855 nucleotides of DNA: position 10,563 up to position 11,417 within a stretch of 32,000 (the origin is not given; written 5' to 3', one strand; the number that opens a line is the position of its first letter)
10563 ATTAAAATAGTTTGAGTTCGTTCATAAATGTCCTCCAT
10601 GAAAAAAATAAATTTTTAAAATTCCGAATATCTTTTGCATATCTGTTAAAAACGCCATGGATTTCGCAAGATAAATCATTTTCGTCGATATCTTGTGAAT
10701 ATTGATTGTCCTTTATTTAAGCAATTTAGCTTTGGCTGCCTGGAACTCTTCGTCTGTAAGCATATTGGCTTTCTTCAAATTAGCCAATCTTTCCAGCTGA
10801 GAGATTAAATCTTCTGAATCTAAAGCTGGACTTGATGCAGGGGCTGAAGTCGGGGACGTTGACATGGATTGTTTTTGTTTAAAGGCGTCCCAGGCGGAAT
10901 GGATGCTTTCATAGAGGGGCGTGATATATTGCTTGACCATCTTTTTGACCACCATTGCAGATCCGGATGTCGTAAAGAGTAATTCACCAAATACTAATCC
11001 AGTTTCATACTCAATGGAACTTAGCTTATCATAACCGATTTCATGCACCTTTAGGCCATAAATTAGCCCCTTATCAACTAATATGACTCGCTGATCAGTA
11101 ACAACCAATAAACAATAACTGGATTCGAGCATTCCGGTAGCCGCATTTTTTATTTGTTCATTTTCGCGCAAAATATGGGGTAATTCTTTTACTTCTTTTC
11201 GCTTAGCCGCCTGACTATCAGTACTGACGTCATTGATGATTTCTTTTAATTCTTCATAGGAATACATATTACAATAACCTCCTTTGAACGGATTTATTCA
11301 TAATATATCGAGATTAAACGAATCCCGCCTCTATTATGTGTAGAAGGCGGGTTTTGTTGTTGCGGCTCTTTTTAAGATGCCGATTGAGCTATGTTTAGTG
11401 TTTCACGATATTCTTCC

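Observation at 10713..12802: Candidate lysogen-expressed defence module in the rex position: TM-coiled-coil-DUF4041/T5orf172 protein plus PH-SHOCT protein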

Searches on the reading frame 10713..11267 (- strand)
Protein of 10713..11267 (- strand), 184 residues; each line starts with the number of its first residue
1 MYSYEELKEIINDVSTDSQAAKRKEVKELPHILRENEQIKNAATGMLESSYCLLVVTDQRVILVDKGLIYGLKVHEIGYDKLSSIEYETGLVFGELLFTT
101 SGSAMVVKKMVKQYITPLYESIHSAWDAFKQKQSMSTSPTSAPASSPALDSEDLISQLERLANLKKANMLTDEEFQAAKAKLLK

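Call 3: search_protein_families(library=pfam, proteins=[window:10713-11267:-], max_evalue=0.01)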
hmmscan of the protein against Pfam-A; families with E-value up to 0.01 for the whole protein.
window:10713-11267:- (184 aa): 4 families
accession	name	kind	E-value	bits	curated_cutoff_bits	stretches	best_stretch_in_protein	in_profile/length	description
PF14470.12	bPH_3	-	9.4e-16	58.5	23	1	33-122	1-93/95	Bacterial PH domain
PF09851.14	SHOCT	-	9.3e-07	28.8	27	1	157-183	2-28/28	Short C-terminal domain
PF08000.17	bPH_1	-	2.3e-05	24.8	27.7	1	19-120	12-116/122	Bacterial PH domain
PF12462.13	Helicase_IV_N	-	0.0014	19.1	24.5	1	76-137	37-100/163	DNA helicase IV / RNA helicase N terminal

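Call 4: search_protein_families(library=padloc, proteins=[window:10713-11267:-], max_evalue=0.01)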
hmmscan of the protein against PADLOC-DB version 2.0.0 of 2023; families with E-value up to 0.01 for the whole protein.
window:10713-11267:- (184 aa): 0 families

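Call 18: find_homologous_proteins(query=window:10713-11267:-, max_evalue=0.00001)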
Query window:10713-11267:- (184 aa): 20 proteins with E <= 0.00001 among 120 candidates.
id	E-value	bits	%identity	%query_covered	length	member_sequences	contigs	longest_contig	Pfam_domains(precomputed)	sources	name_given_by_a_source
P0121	1.9e-109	381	98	100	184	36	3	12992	PF09851.15,PF14470.13,PF08000.18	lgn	-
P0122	6.8e-100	350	95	100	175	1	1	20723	PF09851.15,PF14470.13,PF08000.18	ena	-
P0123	6.8e-97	340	88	100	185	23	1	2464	PF09851.15,PF14470.13,PF08000.18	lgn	-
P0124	4.7e-90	318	81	100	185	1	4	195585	PF09851.15,PF14470.13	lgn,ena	-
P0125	3.6e-89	315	81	100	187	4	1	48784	PF09851.15,PF14470.13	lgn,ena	-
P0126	2.3e-29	120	42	99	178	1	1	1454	PF09851.15,PF14470.13,PF08000.18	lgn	-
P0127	2.3e-27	114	44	88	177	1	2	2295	PF09851.15,PF14470.13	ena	-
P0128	9.5e-26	109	40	90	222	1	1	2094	PF09851.15,PF14470.13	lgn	-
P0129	4.5e-25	107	36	97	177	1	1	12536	PF09851.15,PF14470.13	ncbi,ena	-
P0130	8.5e-24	102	40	88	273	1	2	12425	PF18912.7,PF09851.15,PF12773.14,PF14470.13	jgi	jgi:hypothetical protein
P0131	2.7e-22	97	39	90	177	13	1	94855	PF09851.15,PF14470.13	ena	-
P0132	3.3e-22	97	41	88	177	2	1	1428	PF09851.15,PF14470.13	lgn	-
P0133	4.2e-22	97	37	88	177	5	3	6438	PF09851.15,PF14470.13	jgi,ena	jgi:hypothetical protein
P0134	1.6e-21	95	37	88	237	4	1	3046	PF09851.15,PF14470.13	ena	-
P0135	4.4e-21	94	38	88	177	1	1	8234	PF09851.15,PF14470.13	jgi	jgi:hypothetical protein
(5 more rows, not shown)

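Call 20: find_encoding_contigs(protein=P0121, flank=5000, max_places=4)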
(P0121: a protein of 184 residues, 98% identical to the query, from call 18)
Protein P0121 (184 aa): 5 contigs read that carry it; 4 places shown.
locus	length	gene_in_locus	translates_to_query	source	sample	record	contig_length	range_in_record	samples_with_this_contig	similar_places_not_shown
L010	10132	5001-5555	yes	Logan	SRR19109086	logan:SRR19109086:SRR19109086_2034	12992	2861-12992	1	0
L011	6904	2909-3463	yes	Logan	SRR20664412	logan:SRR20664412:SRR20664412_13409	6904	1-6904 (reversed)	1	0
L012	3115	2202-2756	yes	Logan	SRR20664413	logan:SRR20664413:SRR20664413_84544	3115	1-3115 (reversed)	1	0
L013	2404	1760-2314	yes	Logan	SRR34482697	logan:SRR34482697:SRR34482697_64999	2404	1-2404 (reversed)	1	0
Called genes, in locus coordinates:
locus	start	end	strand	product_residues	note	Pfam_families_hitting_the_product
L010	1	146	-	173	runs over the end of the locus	-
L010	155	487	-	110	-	-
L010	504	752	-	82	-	PF01476:LysM (faint)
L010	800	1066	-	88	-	-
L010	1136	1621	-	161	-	PF12844:HTH_19 (weak), PF13560:HTH_31, PF01381:HTH_3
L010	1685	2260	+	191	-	-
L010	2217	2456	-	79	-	-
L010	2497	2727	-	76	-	-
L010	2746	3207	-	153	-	-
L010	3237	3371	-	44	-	-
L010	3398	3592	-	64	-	PF12844:HTH_19, PF13560:HTH_31, PF01381:HTH_3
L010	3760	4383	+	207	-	PF12844:HTH_19, PF13560:HTH_31, PF01381:HTH_3, PF00717:Peptidase_S24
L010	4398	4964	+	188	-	-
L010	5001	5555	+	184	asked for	PF08000:bPH_1 (faint), PF14470:bPH_3, PF09851:SHOCT (weak)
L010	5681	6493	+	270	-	PF02498:Bro-N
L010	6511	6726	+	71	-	-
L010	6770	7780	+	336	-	PF28530:DUF8426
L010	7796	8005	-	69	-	-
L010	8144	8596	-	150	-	PF15970:HicB-like_2 (weak), PF15919:HicB_lk_antitox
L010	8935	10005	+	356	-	PF14659:Phage_int_SAM_3 (weak), PF00589:Phage_integrase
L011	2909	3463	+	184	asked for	PF08000:bPH_1 (faint), PF14470:bPH_3, PF09851:SHOCT (weak)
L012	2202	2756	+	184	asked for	PF08000:bPH_1 (faint), PF14470:bPH_3, PF09851:SHOCT (weak)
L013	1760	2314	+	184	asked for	PF08000:bPH_1 (faint), PF14470:bPH_3, PF09851:SHOCT (weak)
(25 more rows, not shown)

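Call 21: find_encoding_contigs(protein=P0124, flank=5000, max_places=4)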
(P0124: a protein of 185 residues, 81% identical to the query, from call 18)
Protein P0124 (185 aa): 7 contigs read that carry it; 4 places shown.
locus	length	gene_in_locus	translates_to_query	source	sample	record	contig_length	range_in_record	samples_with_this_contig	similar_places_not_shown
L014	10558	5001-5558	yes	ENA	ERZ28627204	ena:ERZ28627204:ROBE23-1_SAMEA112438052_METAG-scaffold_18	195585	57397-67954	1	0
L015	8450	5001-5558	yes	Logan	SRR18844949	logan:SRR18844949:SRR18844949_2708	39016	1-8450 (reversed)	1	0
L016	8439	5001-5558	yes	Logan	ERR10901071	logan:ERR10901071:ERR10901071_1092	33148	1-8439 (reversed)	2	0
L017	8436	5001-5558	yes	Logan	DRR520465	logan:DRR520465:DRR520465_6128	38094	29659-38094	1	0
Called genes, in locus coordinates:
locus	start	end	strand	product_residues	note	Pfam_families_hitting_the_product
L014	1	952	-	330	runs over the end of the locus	PF09588:YqaJ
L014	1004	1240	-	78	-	-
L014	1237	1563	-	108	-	-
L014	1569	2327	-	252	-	PF02498:Bro-N (weak), PF03374:ANT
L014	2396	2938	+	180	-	PF10386:DUF2441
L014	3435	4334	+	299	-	PF13560:HTH_31, PF01381:HTH_3, PF12844:HTH_19, PF00717:Peptidase_S24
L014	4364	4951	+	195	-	-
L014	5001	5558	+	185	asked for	PF14470:bPH_3, PF09851:SHOCT (weak)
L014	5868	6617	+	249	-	PF02452:PemK_toxin (faint)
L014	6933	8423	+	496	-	PF00239:Resolvase, PF07508:Recombinase, PF13408:Zn_ribbon_recom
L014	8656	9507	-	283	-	PF00701:DHDPS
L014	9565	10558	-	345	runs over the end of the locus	PF01118:Semialdhyde_dh, PF02774:Semialdhyde_dhC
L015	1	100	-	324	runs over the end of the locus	PF09588:YqaJ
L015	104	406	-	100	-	-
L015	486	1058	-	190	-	-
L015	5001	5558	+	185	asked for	PF14470:bPH_3, PF09851:SHOCT (weak)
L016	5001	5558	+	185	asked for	PF14470:bPH_3, PF09851:SHOCT (weak)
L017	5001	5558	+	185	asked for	PF14470:bPH_3, PF09851:SHOCT (weak)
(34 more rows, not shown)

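Call 22: find_encoding_contigs(protein=P0122, flank=5000, max_places=3)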
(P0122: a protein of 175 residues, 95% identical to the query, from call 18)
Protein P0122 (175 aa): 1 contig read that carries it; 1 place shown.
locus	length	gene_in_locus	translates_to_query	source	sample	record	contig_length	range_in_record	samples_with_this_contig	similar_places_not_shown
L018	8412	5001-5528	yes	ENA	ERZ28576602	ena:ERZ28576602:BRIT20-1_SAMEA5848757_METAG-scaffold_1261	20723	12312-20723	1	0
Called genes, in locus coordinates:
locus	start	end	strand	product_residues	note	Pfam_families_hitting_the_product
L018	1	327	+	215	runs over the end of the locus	-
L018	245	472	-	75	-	-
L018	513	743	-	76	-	-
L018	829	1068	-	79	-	-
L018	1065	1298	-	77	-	-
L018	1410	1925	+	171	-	-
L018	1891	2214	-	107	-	-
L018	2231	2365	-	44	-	-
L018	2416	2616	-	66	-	PF12844:HTH_19, PF13560:HTH_31 (weak), PF01381:HTH_3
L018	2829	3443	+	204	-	PF01381:HTH_3, PF12844:HTH_19 (weak), PF13560:HTH_31 (weak), PF00717:Peptidase_S24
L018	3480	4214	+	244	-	-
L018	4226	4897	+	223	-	PF10544:T5orf172, PF13455:MUG113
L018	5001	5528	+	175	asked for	PF08000:bPH_1 (faint), PF14470:bPH_3, PF09851:SHOCT (weak)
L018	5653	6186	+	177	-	PF02498:Bro-N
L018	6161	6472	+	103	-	-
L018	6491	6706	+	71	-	-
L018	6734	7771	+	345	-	PF28530:DUF8426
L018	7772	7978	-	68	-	-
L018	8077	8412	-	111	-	?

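Call 27: search_protein_families(library=phrogs, proteins=[window:10713-11267:-, L010:4398-4964:+, L014:4364-4951:+], max_evalue=0.001)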
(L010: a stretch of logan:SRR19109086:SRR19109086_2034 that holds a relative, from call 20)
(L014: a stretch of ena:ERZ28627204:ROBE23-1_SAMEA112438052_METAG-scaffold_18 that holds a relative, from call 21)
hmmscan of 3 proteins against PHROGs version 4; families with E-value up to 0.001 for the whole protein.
window:10713-11267:- (184 aa): 2 families
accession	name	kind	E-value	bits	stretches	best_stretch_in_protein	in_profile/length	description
phrog_2700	-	unknown function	2.1e-43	150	1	7-183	147-329/331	-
phrog_7115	-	unknown function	0.00033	21.8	1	18-103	13-99/127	-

L010:4398-4964:+ (188 aa): 0 families

L014:4364-4951:+ (195 aa): 0 families

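Call 50: find_encoding_contigs(protein=P0131, flank=4000, max_places=2)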
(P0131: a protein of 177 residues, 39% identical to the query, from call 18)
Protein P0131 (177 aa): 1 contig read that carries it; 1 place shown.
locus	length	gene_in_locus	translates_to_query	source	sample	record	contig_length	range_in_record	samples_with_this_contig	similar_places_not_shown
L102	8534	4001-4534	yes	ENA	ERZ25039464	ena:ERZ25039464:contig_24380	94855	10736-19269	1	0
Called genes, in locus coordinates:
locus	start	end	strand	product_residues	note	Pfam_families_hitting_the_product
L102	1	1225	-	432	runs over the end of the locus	PF00501:AMP-binding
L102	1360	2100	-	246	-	PF01925:TauE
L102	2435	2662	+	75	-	-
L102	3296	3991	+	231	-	PF00182:Glyco_hydro_19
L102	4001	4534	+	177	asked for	PF14470:bPH_3, PF09851:SHOCT (weak)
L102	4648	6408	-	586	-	PF00149:Metallophos, PF02872:5_nucleotid_C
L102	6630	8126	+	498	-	PF05359:DUF748, PF27051:TamB_N (faint)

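Call 51: find_encoding_contigs(protein=P0129, flank=4000, max_places=2)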
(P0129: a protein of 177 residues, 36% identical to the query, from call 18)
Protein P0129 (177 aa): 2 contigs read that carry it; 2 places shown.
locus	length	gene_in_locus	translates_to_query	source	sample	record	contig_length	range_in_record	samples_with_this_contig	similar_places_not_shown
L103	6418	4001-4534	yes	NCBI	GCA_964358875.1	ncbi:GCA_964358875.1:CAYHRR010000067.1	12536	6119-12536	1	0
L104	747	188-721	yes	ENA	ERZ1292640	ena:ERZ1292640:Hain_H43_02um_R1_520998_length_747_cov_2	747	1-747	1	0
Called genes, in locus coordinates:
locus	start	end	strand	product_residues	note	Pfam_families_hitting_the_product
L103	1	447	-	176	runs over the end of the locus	-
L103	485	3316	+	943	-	PF10162:G8, PF24606:CEMIP_beta-hel, PF13229:Beta_helix (faint)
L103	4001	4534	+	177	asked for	PF14470:bPH_3, PF09851:SHOCT (weak)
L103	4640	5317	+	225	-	-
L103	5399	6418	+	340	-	?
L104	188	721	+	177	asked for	PF14470:bPH_3, PF09851:SHOCT (weak)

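Call 58: predict_structure(alignment_id=A5)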
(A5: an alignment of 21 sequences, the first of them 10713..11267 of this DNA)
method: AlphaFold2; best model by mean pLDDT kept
length: 184 residues; sequences in the alignment: 21
mean_pLDDT: 85.0   pTM: 0.67
mean pLDDT of the five models: 85.0, 83.4, 83.1, 81.5, 79.0
residues with pLDDT >= 90: 105; 70-90: 56; 50-70: 10; < 50: 13
segments of 3 or more residues with pLDDT < 50: 137-149
pLDDT, mean of each block of 10 residues (from residue 1): 89 91 91 91 92 95 82 91 94 95 92 94 94 63 39 76 82 82 75
secondary structure, 60 per line:
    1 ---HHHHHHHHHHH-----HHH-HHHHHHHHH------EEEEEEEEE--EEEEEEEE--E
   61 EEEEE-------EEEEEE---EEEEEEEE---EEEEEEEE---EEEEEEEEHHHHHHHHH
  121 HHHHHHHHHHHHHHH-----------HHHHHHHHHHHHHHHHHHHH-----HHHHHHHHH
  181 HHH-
elements in order: H4-14 H24-32 E39-47 E50-57 E60-65 E73-78 E82-89 E93-100 E104-111 H112-135 H147-166 H172-183

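Call 62: fold_search(model_id=the predicted structure, library=pdb)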
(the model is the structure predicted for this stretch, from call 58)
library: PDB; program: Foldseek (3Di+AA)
matches with E <= 10: 998; with E <= 0.001: 20
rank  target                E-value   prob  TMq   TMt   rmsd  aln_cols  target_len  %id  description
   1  3dcx_A                1.2e-05  1.00  0.41  0.62   4.9       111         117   26  Crystal structure of a duf1696 family protein with a pleckstrin-homology domain (shew_0819) from shewanella loihica pv (released 2008-07-29)
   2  3dcx_B                1.3e-05  1.00  0.41  0.62   4.3       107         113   24  Crystal structure of a duf1696 family protein with a pleckstrin-homology domain (shew_0819) from shewanella loihica pv (released 2008-07-29)
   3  3hsa_E                2.2e-05  1.00  0.42  0.66   3.0       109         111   25  Crystal structure of pleckstrin homology domain (YP_926556.1) from SHEWANELLA AMAZONENSIS SB2B at 1.99 A resolution (released 2009-06-23)
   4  3dcx_C                2.5e-05  1.00  0.38  0.57   5.3       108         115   26  Crystal structure of a duf1696 family protein with a pleckstrin-homology domain (shew_0819) from shewanella loihica pv (released 2008-07-29)
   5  3hsa_A                2.6e-05  1.00  0.45  0.62   7.7       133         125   26  Crystal structure of pleckstrin homology domain (YP_926556.1) from SHEWANELLA AMAZONENSIS SB2B at 1.99 A resolution (released 2009-06-23)
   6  3hsa_B                3.3e-05  1.00  0.40  0.56   3.7       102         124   27  Crystal structure of pleckstrin homology domain (YP_926556.1) from SHEWANELLA AMAZONENSIS SB2B at 1.99 A resolution (released 2009-06-23)
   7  3hsa_C                4.3e-05  1.00  0.40  0.62   3.4       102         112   28  Crystal structure of pleckstrin homology domain (YP_926556.1) from SHEWANELLA AMAZONENSIS SB2B at 1.99 A resolution (released 2009-06-23)
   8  3hsa_D                4.8e-05  1.00  0.45  0.69   2.6       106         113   25  Crystal structure of pleckstrin homology domain (YP_926556.1) from SHEWANELLA AMAZONENSIS SB2B at 1.99 A resolution (released 2009-06-23)
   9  3dcx_E                6.4e-05  1.00  0.42  0.70   3.2       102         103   26  Crystal structure of a duf1696 family protein with a pleckstrin-homology domain (shew_0819) from shewanella loihica pv (released 2008-07-29)
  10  7xti_k                2.4e-04  1.00  0.39  0.17   2.5        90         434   11  RNA polymerase II elongation complex transcribing a nucleosome (EC58hex) (released 2022-10-12)
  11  5ukl_A                2.4e-04  1.00  0.39  0.14   8.1       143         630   10  Human GRK2 in complex with Gbetagamma subunits and CCG222886 (14bd) (released 2017-04-05)
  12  4tyz_A                3.0e-04  1.00  0.44  0.71   2.8       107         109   12  Crystal structure of the C-terminal domain of an unknown protein from Leishmania infantum (released 2014-08-06)
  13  7xsx_k                3.3e-04  1.00  0.40  0.18   1.4        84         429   13  RNA polymerase II elongation complex transcribing a nucleosome (EC49) (released 2022-09-07)
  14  3to1_A                3.3e-04  1.00  0.37  0.33   3.1        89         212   10  Two surfaces on Rtt106 mediate histone binding and chaperone activity (released 2011-12-21)
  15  5yqr                  3.5e-04  1.00  0.45  0.32   6.8       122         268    7  Crystal structure of the PH-like domain of Lam6 (released 2018-01-31)
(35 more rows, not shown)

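Call 72: search_protein_families(library=ncbifam, proteins=[window:10713-11267:-, L010:4398-4964:+], max_evalue=0.001)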
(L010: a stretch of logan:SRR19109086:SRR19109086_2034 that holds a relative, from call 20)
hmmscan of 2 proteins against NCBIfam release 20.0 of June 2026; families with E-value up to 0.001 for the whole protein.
window:10713-11267:- (184 aa): 0 families

L010:4398-4964:+ (188 aa): 1 family
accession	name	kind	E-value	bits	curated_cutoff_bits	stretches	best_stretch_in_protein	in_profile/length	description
NF053526.1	Myco_lipo_LppK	equivalog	0.00066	19.7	125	1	1-48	1-48/167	lipoprotein LppK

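Call 84: find_related_loci(query=A5, collection=viral_contigs, flank=4000)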
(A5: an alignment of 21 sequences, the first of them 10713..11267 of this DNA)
Query A5 (184 aa) in viral_contigs; peptide patterns used: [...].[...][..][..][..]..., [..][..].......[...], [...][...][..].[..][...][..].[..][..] (x = any residue, [..] = any of these).
213 stretches matched a pattern; 137 encode a relative of the query (tblastn E <= 1e-3); the best 80 are kept; 79 distinct loci.
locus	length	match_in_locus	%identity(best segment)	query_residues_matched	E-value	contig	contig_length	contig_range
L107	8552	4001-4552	100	1-184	1e-122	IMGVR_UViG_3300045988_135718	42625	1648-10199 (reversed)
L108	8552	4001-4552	99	1-184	2e-121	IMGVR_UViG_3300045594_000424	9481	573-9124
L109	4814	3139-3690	97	1-184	4e-120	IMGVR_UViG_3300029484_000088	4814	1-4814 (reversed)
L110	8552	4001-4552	97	1-184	1e-119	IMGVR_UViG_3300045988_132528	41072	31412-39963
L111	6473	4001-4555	88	1-184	4e-106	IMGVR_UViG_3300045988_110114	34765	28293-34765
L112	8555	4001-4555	91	1-184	4e-109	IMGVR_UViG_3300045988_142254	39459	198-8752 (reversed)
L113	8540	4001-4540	38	3-183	5e-34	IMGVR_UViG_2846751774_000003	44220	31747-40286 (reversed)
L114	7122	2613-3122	39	1-183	3e-34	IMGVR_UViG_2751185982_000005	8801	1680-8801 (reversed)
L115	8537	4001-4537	38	1-183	5e-34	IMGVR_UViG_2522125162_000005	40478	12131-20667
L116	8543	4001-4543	40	1-183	1e-33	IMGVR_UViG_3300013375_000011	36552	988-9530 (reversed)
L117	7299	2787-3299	38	1-183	2e-33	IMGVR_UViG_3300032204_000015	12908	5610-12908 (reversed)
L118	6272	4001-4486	36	14-183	1e-33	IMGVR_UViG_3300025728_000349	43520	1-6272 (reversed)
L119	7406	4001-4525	34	1-183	4e-33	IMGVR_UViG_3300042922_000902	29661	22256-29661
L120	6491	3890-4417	35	3-183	1e-32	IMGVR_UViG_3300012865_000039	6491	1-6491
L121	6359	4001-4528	35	3-183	1e-32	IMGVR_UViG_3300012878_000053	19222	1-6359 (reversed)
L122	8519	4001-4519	35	1-183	4e-32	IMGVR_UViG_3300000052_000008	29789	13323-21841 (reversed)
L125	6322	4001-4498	34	4-183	3e-31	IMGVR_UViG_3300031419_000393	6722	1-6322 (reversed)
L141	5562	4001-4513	35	4-184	2e-30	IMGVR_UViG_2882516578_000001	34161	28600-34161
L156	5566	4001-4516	33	6-183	3e-29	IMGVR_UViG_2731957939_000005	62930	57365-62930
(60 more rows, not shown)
